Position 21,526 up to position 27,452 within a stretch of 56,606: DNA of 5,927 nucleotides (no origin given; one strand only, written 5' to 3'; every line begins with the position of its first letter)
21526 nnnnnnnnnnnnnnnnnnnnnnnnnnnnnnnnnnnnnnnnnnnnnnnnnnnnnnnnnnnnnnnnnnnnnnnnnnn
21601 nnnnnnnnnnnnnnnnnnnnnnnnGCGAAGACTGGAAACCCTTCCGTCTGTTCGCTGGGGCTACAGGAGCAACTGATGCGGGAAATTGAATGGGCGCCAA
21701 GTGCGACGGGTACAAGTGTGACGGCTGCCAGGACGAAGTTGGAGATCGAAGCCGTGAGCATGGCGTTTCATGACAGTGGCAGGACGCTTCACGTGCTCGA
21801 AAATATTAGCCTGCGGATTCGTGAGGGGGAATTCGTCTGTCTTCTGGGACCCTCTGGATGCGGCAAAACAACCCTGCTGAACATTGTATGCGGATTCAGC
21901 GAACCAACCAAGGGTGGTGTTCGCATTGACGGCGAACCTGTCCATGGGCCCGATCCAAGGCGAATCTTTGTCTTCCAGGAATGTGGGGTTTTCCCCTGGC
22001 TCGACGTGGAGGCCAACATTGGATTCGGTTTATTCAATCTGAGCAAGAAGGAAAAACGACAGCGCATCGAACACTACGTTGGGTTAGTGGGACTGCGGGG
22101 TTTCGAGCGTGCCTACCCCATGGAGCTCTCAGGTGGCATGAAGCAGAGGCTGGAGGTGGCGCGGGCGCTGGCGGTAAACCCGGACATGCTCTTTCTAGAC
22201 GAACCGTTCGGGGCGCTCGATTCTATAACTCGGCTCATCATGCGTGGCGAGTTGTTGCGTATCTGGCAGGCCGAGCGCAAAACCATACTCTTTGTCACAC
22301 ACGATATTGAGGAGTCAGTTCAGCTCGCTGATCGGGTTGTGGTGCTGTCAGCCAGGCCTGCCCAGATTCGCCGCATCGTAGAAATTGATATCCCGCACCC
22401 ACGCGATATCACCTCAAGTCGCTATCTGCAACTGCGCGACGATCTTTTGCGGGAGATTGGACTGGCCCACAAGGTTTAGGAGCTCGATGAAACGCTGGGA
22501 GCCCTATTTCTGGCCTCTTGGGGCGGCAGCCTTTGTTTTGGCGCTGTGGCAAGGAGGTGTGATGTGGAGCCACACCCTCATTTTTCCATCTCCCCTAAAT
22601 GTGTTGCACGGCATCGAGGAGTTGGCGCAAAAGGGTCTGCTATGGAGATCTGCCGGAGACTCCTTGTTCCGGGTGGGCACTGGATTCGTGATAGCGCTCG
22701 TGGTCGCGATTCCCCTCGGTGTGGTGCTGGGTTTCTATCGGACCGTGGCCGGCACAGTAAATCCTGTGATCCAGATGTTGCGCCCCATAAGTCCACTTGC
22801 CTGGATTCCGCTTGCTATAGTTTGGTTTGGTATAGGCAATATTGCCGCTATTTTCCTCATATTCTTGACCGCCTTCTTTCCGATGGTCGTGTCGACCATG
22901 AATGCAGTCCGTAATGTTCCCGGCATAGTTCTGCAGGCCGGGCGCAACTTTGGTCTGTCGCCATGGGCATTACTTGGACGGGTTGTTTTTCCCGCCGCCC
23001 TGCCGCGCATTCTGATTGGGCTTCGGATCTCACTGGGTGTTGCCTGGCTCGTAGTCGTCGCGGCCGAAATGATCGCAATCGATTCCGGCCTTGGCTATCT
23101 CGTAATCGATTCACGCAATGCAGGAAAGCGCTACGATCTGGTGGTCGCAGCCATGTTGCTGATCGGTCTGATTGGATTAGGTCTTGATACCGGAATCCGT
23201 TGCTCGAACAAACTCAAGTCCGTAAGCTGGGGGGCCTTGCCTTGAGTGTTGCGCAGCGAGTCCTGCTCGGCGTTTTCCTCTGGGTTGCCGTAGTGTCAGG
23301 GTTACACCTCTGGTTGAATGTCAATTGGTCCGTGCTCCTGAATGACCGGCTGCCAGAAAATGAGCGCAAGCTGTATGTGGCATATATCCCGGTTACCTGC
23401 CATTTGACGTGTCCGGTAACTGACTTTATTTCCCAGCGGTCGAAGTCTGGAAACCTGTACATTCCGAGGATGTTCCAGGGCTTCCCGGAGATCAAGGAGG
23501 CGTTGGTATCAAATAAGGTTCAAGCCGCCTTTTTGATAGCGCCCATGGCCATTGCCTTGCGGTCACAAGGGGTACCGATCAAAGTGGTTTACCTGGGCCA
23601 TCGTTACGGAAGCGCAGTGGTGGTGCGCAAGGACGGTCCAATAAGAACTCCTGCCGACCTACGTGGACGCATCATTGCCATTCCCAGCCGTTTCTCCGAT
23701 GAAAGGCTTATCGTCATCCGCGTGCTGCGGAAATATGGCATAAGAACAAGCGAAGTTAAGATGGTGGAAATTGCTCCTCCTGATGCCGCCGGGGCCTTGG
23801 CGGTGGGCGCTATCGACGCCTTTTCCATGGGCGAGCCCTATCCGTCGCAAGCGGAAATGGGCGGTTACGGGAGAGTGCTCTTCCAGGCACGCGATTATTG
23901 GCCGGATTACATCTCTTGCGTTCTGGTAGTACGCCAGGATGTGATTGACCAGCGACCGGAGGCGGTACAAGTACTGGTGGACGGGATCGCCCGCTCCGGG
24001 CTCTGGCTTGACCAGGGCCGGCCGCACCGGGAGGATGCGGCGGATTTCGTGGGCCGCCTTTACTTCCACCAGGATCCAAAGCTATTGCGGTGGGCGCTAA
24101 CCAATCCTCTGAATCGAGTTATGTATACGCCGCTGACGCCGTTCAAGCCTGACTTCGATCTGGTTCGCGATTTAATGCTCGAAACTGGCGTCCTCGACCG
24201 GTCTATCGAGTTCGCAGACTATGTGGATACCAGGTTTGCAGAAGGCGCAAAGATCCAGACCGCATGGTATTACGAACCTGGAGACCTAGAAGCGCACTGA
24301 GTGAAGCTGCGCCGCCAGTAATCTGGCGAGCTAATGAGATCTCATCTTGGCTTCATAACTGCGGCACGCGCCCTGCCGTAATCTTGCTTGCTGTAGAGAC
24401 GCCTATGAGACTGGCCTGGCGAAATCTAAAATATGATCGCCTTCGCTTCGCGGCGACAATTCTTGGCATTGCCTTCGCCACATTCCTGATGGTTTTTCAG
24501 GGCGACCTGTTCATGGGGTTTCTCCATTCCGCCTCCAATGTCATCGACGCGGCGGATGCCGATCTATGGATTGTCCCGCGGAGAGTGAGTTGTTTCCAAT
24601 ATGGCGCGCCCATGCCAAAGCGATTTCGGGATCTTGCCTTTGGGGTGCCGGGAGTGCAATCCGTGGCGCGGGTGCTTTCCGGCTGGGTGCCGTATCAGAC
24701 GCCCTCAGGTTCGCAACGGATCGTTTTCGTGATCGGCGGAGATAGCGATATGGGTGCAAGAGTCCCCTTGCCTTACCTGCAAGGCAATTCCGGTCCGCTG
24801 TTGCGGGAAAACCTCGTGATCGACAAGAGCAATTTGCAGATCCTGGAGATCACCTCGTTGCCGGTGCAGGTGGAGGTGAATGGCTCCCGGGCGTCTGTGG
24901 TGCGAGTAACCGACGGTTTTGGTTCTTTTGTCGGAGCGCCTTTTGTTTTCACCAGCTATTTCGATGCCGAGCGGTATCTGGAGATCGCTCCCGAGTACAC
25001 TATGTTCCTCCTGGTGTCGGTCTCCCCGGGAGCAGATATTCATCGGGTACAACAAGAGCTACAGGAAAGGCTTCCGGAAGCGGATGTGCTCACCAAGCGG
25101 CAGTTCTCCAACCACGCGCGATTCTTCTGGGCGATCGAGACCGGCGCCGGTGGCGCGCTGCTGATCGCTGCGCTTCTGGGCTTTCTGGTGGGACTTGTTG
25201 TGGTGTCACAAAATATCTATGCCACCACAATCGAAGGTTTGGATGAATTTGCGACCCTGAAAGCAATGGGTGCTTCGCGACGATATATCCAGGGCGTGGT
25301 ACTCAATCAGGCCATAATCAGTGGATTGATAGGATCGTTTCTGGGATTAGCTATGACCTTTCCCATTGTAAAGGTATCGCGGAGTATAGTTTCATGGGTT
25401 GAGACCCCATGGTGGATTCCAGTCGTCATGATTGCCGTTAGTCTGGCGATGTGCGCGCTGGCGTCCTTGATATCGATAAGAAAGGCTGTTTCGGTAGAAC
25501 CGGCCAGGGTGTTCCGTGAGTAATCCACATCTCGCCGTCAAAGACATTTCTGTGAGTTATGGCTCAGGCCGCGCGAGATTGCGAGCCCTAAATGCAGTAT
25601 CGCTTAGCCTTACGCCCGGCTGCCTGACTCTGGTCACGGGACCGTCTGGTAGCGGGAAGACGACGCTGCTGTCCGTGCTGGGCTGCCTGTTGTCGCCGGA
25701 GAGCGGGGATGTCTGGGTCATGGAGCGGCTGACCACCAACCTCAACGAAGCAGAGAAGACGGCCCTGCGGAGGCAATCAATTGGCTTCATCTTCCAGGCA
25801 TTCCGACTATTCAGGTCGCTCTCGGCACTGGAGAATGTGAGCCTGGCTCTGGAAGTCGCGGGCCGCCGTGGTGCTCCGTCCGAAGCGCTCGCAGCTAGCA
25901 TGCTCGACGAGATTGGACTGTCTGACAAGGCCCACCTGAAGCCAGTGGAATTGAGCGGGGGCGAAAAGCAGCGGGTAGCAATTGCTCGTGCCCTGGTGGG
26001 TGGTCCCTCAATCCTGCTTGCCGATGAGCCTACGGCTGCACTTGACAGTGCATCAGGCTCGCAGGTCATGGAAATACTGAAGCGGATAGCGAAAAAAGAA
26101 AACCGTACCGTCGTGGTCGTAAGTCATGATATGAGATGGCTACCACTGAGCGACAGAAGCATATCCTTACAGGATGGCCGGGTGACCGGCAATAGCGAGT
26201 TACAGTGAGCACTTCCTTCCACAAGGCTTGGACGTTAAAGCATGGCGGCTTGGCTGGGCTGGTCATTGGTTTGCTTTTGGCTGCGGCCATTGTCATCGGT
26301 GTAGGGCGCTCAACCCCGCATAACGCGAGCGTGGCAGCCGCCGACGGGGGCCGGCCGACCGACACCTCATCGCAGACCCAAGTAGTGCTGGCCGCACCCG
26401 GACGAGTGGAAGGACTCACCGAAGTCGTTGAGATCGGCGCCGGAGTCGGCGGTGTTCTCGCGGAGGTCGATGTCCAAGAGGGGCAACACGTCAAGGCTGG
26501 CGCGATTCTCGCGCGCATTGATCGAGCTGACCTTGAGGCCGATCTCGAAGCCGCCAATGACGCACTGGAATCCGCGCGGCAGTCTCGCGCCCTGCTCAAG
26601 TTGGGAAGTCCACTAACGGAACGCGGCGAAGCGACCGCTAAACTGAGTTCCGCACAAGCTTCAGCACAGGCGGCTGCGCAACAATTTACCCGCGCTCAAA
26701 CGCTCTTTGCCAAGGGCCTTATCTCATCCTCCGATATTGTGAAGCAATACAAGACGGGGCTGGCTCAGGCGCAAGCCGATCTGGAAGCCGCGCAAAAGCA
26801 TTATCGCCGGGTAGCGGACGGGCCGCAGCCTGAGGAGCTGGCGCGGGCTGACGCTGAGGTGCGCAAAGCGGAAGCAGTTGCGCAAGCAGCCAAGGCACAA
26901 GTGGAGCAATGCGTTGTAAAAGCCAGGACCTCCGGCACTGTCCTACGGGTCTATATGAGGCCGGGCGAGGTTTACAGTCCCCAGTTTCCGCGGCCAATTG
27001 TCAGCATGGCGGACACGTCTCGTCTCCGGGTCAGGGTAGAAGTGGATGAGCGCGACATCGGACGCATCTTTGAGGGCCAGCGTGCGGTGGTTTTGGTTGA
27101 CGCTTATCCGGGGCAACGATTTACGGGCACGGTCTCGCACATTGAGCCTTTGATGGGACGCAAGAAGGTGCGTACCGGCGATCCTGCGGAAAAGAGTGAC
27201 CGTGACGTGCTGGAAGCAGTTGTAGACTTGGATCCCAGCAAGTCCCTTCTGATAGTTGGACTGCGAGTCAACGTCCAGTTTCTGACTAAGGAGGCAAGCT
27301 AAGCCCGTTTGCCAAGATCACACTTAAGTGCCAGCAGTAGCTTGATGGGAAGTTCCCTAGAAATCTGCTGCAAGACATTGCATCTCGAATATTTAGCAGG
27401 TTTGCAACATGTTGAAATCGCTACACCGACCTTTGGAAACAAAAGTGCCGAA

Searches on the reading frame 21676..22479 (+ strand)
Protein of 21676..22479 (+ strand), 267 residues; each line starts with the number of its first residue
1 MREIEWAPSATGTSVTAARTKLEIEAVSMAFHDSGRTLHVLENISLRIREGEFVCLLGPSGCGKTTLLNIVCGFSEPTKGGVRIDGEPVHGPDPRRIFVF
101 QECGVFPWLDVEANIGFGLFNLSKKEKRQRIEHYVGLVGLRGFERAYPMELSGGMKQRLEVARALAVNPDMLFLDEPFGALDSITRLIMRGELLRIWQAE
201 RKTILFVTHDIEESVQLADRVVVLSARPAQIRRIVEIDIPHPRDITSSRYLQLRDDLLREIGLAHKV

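Call 8: search_protein_families(library=pfam, proteins=[window:21676-22479:+], max_evalue=0.01)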
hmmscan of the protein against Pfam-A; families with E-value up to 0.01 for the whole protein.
window:21676-22479:+ (267 aa): 6 families
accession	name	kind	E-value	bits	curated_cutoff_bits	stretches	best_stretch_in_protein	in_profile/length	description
PF00005.33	ABC_tran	-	1.4e-31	110.4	25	1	41-178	1-136/137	ABC transporter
PF13304.12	AAA_21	-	9.2e-06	26.4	27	0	150-211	237-300/304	AAA domain, putative AbiEii toxin, Type IV TA system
PF03193.22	RsgA_GTPase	-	0.001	19.4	30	1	36-73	92-128/174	RsgA GTPase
PF00004.35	AAA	-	0.0011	19.8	21.2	1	54-75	1-22/131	ATPase family associated with various cellular activities (AAA)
PF13481.12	AAA_25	-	0.0014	18.7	27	1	20-68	3-50/195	AAA domain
PF13191.12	AAA_16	-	0.0032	18.4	32.6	0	45-72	16-45/167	AAA ATPase domain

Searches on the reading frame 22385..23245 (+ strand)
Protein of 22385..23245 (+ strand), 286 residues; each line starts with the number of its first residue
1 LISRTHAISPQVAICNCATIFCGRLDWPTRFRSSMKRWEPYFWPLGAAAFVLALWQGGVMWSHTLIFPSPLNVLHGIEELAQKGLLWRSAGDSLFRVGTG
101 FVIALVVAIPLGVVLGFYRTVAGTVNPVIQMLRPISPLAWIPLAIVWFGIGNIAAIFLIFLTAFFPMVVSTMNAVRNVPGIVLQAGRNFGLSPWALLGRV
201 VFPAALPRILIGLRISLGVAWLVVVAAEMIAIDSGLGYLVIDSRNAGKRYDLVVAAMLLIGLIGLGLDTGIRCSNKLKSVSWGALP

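Call 8: search_protein_families(library=pfam, proteins=[window:22385-23245:+], max_evalue=0.01)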
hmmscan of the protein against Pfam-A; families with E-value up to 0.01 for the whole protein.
window:22385-23245:+ (286 aa): 1 family
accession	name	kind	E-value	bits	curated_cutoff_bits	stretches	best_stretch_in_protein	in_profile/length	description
PF00528.27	BPD_transp_1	-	3.1e-19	69.9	26.4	1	108-264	1-164/184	Binding-protein-dependent transport system inner membrane component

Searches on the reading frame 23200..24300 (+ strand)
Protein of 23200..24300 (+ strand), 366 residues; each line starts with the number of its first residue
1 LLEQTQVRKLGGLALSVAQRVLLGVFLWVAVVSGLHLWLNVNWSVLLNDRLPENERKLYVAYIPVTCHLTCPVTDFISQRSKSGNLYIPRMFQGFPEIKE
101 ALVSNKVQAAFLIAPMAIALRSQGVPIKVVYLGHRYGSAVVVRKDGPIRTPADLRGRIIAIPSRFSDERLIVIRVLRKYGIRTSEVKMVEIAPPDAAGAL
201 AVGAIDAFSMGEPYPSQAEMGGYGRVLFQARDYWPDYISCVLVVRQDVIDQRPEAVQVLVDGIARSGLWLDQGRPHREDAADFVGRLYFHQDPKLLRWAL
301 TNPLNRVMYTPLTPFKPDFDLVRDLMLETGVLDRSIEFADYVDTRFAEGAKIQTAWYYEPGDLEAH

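Call 8: search_protein_families(library=pfam, proteins=[window:23200-24300:+], max_evalue=0.01)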
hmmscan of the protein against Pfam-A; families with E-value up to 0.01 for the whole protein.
window:23200-24300:+ (366 aa): 5 families
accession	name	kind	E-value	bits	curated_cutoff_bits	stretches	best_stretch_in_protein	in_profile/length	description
PF13379.11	NMT1_2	-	3e-27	96.5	24.7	1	53-281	3-248/252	NMT1-like family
PF09084.16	NMT1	-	4.3e-18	66.4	20.5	1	100-266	36-205/216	NMT1/THI5 like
PF12974.12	Phosphonate-bd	-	4.9e-08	33.1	27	1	90-192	34-143/242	ABC transporter, phosphonate, periplasmic substrate-binding protein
PF04069.17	OpuAC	-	0.00089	19.4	21.2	1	148-259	102-223/257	Substrate binding domain of ABC-type glycine betaine transport system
PF16868.10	NMT1_3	-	0.0038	17.3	27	1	139-215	94-171/289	NMT1-like family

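Call 73: search_protein_families(library=ncbifam, proteins=[window:23200-24297:+], max_evalue=0.001)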
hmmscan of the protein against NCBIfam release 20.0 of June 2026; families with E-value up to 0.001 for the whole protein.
window:23200-24297:+ (366 aa): 6 families
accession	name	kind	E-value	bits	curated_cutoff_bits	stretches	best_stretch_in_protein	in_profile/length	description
TIGR01728.1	SsuA_fam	subfamily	1.1e-34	120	163.5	1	91-347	36-289/290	aliphatic sulfonate ABC transporter substrate-binding protein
NF008553.0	PRK11480.1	equivalog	4.6e-16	58.9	490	1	84-259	50-224/320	taurine ABC transporter substrate-binding protein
TIGR01729.1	taurine_ABC_bnd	equivalog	3.4e-15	56.2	304.25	1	89-261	31-204/300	taurine ABC transporter substrate-binding protein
NF040735.1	SBP_SaoX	equivalog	3.4e-15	56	300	1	97-260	41-208/330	ABC transporter substrate-binding subunit SaoX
NF008588.0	PRK11553.1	subfamily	3.6e-12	45.9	299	1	139-232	112-204/319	aliphatic sulfonate ABC transporter substrate-binding protein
TIGR02122.1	TRAP_TAXI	subfamily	4.5e-07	29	84.35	1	138-210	124-196/320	TAXI family TRAP transporter solute-binding subunit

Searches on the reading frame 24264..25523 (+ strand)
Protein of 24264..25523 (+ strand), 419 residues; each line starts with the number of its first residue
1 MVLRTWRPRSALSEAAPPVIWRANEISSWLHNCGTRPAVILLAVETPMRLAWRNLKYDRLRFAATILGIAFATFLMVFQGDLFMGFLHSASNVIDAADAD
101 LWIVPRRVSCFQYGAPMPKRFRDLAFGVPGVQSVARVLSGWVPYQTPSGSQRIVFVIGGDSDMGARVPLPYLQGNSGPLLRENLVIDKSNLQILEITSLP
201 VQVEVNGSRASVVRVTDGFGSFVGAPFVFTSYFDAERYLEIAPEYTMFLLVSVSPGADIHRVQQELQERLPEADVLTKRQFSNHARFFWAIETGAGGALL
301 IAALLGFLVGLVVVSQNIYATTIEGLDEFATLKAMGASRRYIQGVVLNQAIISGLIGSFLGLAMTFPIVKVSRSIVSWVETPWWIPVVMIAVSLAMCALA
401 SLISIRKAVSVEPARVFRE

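Call 8: search_protein_families(library=pfam, proteins=[window:24264-25523:+], max_evalue=0.01)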
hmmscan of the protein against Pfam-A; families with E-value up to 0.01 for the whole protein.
window:24264-25523:+ (419 aa): 2 families
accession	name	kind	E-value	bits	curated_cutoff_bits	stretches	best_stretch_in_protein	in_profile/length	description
PF02687.27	FtsX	-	4.3e-11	43.4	25.5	1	301-413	2-120/120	FtsX-like permease C-terminal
PF12704.14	MacB_PCD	-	1.6e-09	38.8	27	1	63-268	2-206/207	MacB-like periplasmic core domain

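Call 73: search_protein_families(library=ncbifam, proteins=[window:24264-25520:+], max_evalue=0.001)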
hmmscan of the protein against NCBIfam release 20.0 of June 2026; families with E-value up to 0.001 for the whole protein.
window:24264-25520:+ (419 aa): 5 families
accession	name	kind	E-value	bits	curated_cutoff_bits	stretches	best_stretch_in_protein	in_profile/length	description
TIGR01185.1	devC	equivalog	1.6e-34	119.5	290.35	1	49-417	2-380/380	ABC transporter permease DevC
TIGR03434.1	ADOP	subfamily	7.9e-10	37.5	622.3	1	245-419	627-802/803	ADOP family duplicated permease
TIGR02212.1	lolCE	equivalog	1.5e-06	27.5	362.45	1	223-381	196-351/411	lipoprotein-releasing ABC transporter permease subunit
NF038346.1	FtsX_actino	exception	1.6e-05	24.4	250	1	285-409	170-306/308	permease-like cell division protein FtsX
NF041854.1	ABC_perm_YbbP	equivalog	0.00021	19.3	999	1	217-419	163-370/806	putative ABC transporter permease subunit YbbP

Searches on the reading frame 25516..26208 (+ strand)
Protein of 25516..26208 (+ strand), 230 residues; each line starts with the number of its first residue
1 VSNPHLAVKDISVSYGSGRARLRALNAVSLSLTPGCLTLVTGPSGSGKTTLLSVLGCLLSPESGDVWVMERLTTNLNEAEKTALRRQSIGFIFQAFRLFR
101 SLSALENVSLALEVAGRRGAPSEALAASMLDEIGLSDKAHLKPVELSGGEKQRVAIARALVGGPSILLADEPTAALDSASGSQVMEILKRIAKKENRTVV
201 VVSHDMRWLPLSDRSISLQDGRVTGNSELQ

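Call 8: search_protein_families(library=pfam, proteins=[window:25516-26208:+], max_evalue=0.01)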
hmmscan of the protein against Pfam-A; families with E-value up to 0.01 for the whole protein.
window:25516-26208:+ (230 aa): 15 families
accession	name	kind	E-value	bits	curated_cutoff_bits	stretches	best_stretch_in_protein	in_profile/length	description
PF00005.33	ABC_tran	-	2.4e-30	106.4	25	1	25-174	1-137/137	ABC transporter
PF13304.12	AAA_21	-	2e-07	31.9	27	1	37-71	1-48/304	AAA domain, putative AbiEii toxin, Type IV TA system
PF02463.25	SMC_N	-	2.2e-07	31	40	1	36-217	25-210/220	RecF/RecN/SMC N terminal domain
PF13191.12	AAA_16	-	4.9e-07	30.8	32.6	1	34-216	24-151/167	AAA ATPase domain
PF13555.12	AAA_29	-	3.2e-05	24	27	1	35-63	23-50/61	P-loop containing region of AAA domain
PF13481.12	AAA_25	-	3.3e-05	24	27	1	14-80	11-81/195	AAA domain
PF25199.1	nSTAND_NTPase5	-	5.1e-05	23.6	34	1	37-83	43-91/145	Novel STAND NTPase 5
PF00437.27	T2SSE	-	0.00017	20.8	24.9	1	33-63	140-170/370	Type II/IV secretion system protein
PF13604.12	AAA_30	-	0.0017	18.6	27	0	36-68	19-51/191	AAA domain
PF13476.12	AAA_23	-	0.0024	19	27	1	37-57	21-41/201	AAA domain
PF13401.12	AAA_22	-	0.0025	18.6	27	1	37-192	7-108/130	AAA domain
PF13238.12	AAA_18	-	0.0035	18.2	29.4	0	39-66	2-31/128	AAA domain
PF03215.21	Rad17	-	0.0045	17.4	23.8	1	24-62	34-72/186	Rad17 P-loop domain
PF09818.15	ABC_ATPase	-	0.0086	15.6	23.2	0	32-55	77-99/283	P-loop domain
PF13175.12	AAA_15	-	0.0099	16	32.1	0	23-63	12-54/374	AAA ATPase domain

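Call 73: search_protein_families(library=ncbifam, proteins=[window:25516-26205:+], max_evalue=0.001)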
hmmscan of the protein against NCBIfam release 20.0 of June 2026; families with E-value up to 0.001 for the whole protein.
window:25516-26205:+ (230 aa): 194 families (the best 25 are shown)
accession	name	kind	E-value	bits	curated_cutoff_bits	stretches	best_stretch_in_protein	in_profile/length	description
TIGR02982.1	heterocyst_DevA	subfamily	5.3e-66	222.3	295.8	1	6-223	2-219/220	ABC exporter ATP-binding subunit, DevA family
TIGR02211.1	LolD_lipo_ex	equivalog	1.4e-57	194.8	307.75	1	7-223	3-219/221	lipoprotein-releasing ABC transporter ATP-binding protein LolD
TIGR02673.1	FtsE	equivalog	1.6e-54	184.8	264.85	1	9-221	5-213/214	cell division ATP-binding protein FtsE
NF007826.0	PRK10535.1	equivalog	8e-54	183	966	1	4-228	3-226/648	macrolide ABC transporter ATP-binding protein/permease MacB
NF008639.0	PRK11629.1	equivalog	4.6e-51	173.5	360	1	4-226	5-227/234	lipoprotein-releasing ABC transporter ATP-binding protein LolD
TIGR03608.1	L_ocin_972_ABC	subfamily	1.4e-50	171.6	254.85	1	11-218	4-206/206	putative bacteriocin export ABC transporter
NF007879.0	PRK10584.1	equivalog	4e-48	164.1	336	1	6-224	7-225/228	putative ABC transporter ATP-binding protein YbbA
NF038007.1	ABC_ATP_DarD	equivalog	9.6e-48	162.5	375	1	8-222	4-217/218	darobactin export ABC transporter ATP-binding protein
TIGR02315.1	ABC_phnC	equivalog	3.1e-47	161.1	266.1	1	6-223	2-224/243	phosphonate ABC transporter ATP-binding protein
TIGR02314.1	ABC_MetN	equivalog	5.1e-43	147.4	499.7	1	8-207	4-202/343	methionine ABC transporter ATP-binding protein MetN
TIGR04521.1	ECF_ATPase_2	equivalog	3.6e-42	144.4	330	1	7-225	2-225/279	energy-coupling factor transporter ATPase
NF007027.0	PRK09493.1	equivalog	2.4e-41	141.7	379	1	21-225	13-216/240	glutamine ABC transporter ATP-binding protein GlnQ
TIGR02857.1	CydD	equivalog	4.8e-41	141.3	435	1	5-217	321-528/529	thiol reductant ABC exporter subunit CydD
TIGR03005.1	ectoine_ehuA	equivalog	1.4e-40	139.1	345.4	1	21-224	12-226/252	ectoine/hydroxyectoine ABC transporter ATP-binding protein EhuA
TIGR01186.1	proV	subfamily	5.7e-40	137.5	326.6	1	23-223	7-208/363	betaine/proline/choline family ABC transporter ATP-binding protein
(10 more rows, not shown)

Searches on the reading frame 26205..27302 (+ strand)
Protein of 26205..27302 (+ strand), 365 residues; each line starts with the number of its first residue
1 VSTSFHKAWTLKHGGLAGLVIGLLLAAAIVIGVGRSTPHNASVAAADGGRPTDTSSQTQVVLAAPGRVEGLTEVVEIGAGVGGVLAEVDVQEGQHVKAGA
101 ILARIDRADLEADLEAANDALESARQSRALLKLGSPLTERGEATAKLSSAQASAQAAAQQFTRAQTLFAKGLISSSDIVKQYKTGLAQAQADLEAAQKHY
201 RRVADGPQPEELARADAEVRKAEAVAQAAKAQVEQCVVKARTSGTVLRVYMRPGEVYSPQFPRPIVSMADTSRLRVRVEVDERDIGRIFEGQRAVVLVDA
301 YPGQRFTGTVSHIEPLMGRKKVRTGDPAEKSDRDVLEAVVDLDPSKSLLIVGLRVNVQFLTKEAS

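Call 8: search_protein_families(library=pfam, proteins=[window:26205-27302:+], max_evalue=0.01)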
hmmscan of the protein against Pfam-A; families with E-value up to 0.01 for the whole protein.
window:26205-27302:+ (365 aa): 5 families
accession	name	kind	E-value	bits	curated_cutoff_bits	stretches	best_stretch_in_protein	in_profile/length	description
PF13437.12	HlyD_3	-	2.1e-18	67.4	22.2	2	237-324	1-79/106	HlyD family secretion protein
PF16576.10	HlyD_D23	-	4e-18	65.9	30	1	182-319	52-190/214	Barrel-sandwich domain of CusB or HlyD membrane-fusion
PF13533.13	Biotin_lipoyl_2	-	1.5e-07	31.5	29.8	1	76-106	2-32/32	Biotin-lipoyl like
PF02321.23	OEP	-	0.0003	21.1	22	1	145-201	121-176/187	Outer membrane efflux protein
PF00364.28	Biotin_lipoyl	-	0.0086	16.3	22.1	0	75-105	43-73/73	Biotin-requiring enzyme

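Call 73: search_protein_families(library=ncbifam, proteins=[window:26205-27299:+], max_evalue=0.001)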
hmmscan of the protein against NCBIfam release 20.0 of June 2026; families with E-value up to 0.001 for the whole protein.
window:26205-27299:+ (365 aa): 23 families
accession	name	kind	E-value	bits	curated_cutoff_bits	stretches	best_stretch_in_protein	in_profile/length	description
TIGR02971.1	heterocyst_DevB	subfamily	1.5e-36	126.5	129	1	63-358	2-326/327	ABC exporter membrane fusion protein, DevB family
NF002939.0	PRK03598.1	equivalog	3.4e-34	118.5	393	1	75-316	45-283/332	secretion protein HlyD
TIGR01730.1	RND_mfp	subfamily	3.6e-29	101.8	94.9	2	212-316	111-213/322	efflux RND transporter periplasmic adaptor subunit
TIGR00998.1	8a0101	subfamily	2.8e-28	98.8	390.8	1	75-315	43-283/334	EmrA/EmrK family multidrug efflux transporter periplasmic adaptor subunit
NF007785.0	PRK10476.1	equivalog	9.1e-21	74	376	1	72-313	46-284/347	multidrug transporter subunit MdtN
TIGR00999.1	8a0102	subfamily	1.3e-16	60.6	319.3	1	211-362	66-204/271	CzcB/NccB family metal efflux transporter periplasmic adaptor subunit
TIGR01843.1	type_I_hlyD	subfamily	9.2e-16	57.8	208.65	2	60-202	29-168/422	HlyD family type I secretion periplasmic adaptor subunit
NF008606.0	PRK11578.1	equivalog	6.8e-12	45.2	342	1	59-315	48-264/371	macrolide transporter subunit MacA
NF011715.0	PRK15136.1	equivalog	1.3e-10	40.5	563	1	75-313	62-292/390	multidrug efflux MFS transporter periplasmic adaptor subunit EmrA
NF007362.0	PRK09859.1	equivalog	1.2e-08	34.5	738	1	19-126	7-113/385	multidrug transporter subunit MdtE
NF007132.1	PRK09578.1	equivalog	4e-08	32.4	512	1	25-128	17-119/396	MexX/AxyX family multidrug efflux RND transporter periplasmic adaptor subunit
NF000272.2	OqxA_adapt_sub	exception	4.1e-07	29.3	835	1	6-130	4-123/391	multidrug efflux RND transporter periplasmic adaptor subunit OqxA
TIGR03794.1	NHLM_micro_HlyD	equivalog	1.4e-06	27.5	156.2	1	70-201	54-177/421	NHLP bacteriocin system secretion protein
NF038010.1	ABC_adapt_DarC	equivalog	4.3e-06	25.7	450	0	143-248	140-243/417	darobactin export ABC transporter periplasmic adaptor subunit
NF033138.2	RND-peri-MexC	equivalog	2.3e-05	23.7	625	0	21-129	10-122/375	MexC family multidrug efflux RND transporter periplasmic adaptor subunit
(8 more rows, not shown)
